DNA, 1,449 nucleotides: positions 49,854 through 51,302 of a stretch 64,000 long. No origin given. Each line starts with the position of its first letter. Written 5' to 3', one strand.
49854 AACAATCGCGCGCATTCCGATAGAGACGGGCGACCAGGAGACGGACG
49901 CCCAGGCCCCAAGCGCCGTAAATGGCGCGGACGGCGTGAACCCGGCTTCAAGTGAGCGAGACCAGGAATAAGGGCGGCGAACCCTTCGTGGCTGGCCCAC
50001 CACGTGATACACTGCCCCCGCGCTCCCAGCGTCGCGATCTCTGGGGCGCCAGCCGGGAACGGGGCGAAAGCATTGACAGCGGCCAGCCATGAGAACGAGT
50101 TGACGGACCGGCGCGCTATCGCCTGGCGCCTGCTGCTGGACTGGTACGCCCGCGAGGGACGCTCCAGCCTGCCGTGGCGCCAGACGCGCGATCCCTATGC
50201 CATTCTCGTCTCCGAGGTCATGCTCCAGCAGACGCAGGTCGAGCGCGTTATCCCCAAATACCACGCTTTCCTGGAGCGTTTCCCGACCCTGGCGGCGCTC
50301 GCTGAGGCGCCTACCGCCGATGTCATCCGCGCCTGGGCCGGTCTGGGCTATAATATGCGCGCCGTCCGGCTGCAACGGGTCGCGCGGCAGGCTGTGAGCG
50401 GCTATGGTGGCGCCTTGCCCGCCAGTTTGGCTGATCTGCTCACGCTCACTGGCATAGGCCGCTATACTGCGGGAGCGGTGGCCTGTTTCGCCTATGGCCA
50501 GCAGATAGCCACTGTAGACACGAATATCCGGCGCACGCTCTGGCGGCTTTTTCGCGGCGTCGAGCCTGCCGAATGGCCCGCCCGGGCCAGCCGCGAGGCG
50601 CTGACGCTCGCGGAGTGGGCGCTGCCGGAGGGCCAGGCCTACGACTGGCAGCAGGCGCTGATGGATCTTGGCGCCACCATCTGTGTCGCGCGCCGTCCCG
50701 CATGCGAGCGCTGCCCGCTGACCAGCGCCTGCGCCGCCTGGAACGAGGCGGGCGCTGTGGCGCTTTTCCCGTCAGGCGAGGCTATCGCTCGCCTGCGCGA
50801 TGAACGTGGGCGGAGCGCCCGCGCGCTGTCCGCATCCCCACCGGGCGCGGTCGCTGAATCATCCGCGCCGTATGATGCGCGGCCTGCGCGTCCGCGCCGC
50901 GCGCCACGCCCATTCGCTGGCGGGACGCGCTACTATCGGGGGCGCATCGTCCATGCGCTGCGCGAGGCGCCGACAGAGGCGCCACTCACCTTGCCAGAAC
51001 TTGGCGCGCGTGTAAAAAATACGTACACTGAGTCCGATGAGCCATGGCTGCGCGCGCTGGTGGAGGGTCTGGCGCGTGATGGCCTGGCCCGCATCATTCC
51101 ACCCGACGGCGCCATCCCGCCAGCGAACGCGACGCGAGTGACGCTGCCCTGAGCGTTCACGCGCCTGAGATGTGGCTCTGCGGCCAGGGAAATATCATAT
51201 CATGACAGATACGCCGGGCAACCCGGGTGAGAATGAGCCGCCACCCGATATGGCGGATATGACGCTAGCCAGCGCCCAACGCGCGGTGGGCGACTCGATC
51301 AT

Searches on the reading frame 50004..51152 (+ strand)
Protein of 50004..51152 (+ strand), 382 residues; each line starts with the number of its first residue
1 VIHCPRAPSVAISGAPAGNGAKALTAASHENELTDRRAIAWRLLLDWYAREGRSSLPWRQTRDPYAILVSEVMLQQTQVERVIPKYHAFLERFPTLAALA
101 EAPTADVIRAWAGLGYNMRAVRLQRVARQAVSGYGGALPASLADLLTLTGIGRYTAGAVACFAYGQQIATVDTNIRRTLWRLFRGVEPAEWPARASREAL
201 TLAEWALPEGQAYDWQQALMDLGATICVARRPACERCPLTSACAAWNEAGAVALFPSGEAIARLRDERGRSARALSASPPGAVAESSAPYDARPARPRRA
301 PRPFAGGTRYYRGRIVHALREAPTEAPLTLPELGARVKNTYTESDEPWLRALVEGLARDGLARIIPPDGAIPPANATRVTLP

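Call 61: search_protein_families(library=pfam, proteins=[window:50004-51152:+], max_evalue=0.0001)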
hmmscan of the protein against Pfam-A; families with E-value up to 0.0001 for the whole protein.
window:50004-51152:+ (382 aa): 2 families
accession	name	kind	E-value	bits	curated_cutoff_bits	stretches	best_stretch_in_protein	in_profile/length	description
PF00730.31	HhH-GPD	-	1.3e-15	58.1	26.2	1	69-184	1-88/108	HhH-GPD superfamily base excision DNA repair protein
PF00633.29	HHH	-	1.8e-07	31.1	24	1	134-162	2-30/30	Helix-hairpin-helix motif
